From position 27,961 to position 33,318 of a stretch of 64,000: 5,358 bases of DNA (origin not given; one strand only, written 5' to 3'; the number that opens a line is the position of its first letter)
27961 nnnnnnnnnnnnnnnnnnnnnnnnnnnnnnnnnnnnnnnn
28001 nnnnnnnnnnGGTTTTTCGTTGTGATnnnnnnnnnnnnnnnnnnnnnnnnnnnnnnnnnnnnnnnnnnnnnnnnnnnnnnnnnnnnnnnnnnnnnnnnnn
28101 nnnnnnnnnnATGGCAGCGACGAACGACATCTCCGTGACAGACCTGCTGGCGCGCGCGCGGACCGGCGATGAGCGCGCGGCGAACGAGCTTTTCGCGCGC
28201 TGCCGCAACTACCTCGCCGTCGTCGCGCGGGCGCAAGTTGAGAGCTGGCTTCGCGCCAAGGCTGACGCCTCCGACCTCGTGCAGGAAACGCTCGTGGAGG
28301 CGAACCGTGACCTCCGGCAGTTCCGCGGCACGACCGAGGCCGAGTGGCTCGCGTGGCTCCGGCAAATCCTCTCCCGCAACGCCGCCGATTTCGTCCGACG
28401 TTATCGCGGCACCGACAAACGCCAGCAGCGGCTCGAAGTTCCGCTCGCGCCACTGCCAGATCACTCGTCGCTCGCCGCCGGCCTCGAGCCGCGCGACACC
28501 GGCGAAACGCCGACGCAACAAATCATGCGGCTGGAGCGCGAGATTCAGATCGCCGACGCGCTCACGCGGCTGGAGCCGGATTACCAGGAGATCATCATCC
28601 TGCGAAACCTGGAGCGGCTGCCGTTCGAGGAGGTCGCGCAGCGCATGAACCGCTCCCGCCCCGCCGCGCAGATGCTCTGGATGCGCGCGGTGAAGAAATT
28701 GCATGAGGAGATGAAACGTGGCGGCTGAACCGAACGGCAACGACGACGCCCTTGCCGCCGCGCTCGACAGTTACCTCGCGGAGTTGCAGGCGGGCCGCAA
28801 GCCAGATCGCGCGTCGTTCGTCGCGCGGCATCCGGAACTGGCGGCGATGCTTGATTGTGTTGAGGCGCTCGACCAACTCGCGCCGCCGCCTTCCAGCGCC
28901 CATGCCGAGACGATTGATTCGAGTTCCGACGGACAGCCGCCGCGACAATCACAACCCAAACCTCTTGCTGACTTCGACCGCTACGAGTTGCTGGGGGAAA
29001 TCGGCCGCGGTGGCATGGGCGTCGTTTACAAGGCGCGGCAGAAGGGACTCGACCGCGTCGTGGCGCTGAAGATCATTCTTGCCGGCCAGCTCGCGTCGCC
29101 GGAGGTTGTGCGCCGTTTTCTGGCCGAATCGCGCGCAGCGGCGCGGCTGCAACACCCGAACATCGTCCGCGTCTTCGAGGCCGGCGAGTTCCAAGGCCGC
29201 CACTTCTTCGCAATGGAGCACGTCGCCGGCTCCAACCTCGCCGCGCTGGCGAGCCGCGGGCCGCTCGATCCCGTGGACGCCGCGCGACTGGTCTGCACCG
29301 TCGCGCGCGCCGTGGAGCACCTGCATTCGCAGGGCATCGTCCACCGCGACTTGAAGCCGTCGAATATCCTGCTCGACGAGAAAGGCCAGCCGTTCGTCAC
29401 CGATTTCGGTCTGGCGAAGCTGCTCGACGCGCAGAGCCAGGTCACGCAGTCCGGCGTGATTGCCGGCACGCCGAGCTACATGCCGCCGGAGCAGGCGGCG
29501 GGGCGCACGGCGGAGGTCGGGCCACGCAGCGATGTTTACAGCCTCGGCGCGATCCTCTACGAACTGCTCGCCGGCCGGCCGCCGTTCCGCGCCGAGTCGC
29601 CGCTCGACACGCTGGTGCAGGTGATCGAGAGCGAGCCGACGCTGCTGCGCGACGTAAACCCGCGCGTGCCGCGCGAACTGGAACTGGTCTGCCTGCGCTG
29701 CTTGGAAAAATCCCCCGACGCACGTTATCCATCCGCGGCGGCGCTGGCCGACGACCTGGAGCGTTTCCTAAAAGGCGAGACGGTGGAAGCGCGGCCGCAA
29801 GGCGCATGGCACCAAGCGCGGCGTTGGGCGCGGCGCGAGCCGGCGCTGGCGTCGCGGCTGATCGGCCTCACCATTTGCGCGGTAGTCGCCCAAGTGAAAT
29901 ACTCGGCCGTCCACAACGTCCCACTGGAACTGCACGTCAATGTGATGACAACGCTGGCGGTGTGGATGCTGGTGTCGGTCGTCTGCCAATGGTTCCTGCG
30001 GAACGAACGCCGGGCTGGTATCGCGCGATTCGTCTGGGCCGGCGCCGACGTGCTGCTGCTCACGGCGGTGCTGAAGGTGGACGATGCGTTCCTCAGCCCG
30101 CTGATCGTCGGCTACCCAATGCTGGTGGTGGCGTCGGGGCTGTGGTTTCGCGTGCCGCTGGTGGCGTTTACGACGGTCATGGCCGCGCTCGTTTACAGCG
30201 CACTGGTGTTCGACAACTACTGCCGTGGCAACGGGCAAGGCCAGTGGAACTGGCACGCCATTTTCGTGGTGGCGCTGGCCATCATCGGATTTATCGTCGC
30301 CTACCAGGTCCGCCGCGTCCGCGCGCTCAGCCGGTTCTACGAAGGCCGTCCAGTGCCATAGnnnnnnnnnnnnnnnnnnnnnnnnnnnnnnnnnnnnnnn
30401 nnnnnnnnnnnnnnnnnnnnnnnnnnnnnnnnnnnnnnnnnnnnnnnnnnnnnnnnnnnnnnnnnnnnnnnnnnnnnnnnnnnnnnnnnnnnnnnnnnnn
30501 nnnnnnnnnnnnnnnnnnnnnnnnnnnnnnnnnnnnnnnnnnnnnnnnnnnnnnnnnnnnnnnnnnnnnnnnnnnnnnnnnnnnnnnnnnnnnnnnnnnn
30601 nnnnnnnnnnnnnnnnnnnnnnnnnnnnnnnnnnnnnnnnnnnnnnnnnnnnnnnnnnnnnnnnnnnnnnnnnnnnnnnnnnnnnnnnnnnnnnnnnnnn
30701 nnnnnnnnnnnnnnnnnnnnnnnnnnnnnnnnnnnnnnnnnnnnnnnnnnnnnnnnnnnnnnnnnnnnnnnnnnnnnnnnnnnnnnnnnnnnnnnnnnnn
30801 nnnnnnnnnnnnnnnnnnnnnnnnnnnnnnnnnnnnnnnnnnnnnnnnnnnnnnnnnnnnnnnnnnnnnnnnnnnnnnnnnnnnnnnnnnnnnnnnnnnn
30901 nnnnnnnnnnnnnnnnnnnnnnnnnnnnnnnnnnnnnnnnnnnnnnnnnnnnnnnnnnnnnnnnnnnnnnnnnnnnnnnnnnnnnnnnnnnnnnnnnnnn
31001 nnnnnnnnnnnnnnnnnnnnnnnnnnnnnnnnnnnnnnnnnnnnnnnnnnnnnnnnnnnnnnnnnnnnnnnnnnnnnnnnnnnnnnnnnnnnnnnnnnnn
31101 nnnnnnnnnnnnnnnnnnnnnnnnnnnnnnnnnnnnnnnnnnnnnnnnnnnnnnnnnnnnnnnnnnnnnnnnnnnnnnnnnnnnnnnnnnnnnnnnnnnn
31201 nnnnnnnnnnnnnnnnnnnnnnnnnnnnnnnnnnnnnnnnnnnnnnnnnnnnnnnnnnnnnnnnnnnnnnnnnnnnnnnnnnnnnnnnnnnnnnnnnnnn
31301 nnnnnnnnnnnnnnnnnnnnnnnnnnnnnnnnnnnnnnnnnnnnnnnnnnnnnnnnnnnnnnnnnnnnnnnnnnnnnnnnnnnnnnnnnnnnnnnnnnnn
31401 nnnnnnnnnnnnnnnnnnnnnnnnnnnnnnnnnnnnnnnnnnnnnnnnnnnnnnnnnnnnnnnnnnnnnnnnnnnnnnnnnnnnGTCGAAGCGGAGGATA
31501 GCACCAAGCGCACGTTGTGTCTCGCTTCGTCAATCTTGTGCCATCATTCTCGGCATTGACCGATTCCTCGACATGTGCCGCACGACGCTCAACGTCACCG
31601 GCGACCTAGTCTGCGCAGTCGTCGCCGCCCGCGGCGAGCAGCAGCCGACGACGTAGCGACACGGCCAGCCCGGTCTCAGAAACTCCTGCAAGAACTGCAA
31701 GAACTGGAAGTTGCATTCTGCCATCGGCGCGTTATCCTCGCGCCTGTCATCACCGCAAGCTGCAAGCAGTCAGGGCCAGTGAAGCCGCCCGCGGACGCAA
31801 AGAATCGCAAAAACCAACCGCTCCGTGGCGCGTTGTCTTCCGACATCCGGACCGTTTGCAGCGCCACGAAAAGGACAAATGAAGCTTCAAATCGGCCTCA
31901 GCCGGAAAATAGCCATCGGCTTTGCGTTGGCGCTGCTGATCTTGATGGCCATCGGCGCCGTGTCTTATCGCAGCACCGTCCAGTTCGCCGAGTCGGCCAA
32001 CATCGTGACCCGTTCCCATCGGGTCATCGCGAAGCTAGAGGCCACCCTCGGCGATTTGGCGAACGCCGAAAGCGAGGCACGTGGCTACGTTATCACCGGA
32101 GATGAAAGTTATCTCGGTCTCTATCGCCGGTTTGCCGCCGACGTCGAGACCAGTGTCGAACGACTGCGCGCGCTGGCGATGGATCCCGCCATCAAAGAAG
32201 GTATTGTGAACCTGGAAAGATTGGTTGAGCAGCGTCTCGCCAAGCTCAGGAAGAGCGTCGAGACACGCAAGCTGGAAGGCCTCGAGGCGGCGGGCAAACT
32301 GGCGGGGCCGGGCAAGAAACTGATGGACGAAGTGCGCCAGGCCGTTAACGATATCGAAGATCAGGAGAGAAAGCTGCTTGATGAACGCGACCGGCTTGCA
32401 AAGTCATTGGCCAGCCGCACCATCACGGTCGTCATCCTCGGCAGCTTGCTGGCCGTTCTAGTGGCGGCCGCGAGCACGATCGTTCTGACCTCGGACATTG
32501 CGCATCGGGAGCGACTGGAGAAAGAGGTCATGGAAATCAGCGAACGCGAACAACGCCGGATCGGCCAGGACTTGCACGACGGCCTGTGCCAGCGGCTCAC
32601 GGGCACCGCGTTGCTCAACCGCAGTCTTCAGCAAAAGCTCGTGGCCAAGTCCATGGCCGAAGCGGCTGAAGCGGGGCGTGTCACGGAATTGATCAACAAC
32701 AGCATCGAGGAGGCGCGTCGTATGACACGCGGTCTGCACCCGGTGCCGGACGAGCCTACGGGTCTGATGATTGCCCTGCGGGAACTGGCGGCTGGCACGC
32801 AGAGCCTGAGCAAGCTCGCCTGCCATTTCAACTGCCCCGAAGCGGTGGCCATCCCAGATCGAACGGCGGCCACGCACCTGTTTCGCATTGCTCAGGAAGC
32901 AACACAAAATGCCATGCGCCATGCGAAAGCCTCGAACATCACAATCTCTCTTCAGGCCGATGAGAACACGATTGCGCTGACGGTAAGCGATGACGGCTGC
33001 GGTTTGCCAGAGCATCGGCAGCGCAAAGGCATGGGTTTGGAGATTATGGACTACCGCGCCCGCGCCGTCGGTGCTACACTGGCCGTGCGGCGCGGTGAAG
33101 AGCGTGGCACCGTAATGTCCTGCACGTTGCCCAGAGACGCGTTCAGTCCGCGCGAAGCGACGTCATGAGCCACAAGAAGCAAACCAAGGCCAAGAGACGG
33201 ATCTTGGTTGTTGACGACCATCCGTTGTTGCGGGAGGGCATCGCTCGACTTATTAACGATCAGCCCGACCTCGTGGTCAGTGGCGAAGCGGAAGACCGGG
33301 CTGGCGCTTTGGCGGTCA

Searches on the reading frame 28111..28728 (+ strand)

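Call 72: search_protein_families(library=pfam, proteins=[window:28111-28728:+], max_evalue=0.0001)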
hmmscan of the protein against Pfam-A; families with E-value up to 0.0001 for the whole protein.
window:28111-28728:+ (205 aa): 4 families
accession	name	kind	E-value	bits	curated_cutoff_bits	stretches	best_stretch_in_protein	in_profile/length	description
PF08281.18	Sigma70_r4_2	-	4e-10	39.6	25.7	1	146-197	3-54/54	Sigma-70, region 4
PF07638.17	Sigma70_ECF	-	1.7e-08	35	21.1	1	8-202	3-184/185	ECF sigma factor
PF04542.20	Sigma70_r2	-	9.4e-07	29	24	1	45-99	15-69/71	Sigma-70 region 2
PF04545.22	Sigma70_r4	-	3.2e-06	27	24.1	1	150-197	1-48/50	Sigma-70, region 4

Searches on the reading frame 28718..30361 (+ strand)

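Call 72: search_protein_families(library=pfam, proteins=[window:28718-30361:+], max_evalue=0.0001)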
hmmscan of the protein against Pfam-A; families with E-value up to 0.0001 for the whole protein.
window:28718-30361:+ (547 aa): 5 families
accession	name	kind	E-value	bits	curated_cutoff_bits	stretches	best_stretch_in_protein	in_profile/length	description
PF00069.31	Pkinase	-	2.2e-52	178.5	31.7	1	89-343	1-258/263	Protein kinase domain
PF07714.23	PK_Tyr_Ser-Thr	-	3.4e-32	112.2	23.1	1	92-342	4-253/258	Protein tyrosine and serine/threonine kinase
PF14531.12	Kinase-like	-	1.8e-09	37.8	25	1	186-292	143-253/289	Kinase-like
PF01636.29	APH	-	2.5e-07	31.2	23.2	0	117-204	25-109/239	Phosphotransferase enzyme family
PF03109.22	ABC1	-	7.5e-05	22.4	22.9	0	159-240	140-221/244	ABC1 atypical kinase-like domain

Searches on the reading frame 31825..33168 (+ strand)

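Call 72: search_protein_families(library=pfam, proteins=[window:31825-33168:+], max_evalue=0.0001)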
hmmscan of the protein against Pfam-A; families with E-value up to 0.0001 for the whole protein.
window:31825-33168:+ (447 aa): 4 families
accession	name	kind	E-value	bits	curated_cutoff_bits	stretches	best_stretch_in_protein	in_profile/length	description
PF05227.19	CHASE3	-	1e-27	97.1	28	1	58-188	2-135/138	CHASE3 domain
PF02518.31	HATPase_c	-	1.6e-14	54.7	26.4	1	349-438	3-110/111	Histidine kinase-, DNA gyrase B-, and HSP90-like ATPase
PF07730.19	HisKA_3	-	7.5e-09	36.5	24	1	242-307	1-66/68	Histidine kinase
PF13581.12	HATPase_c_2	-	1.7e-05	25.2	27.4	1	351-409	31-106/127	Histidine kinase-like ATPase domain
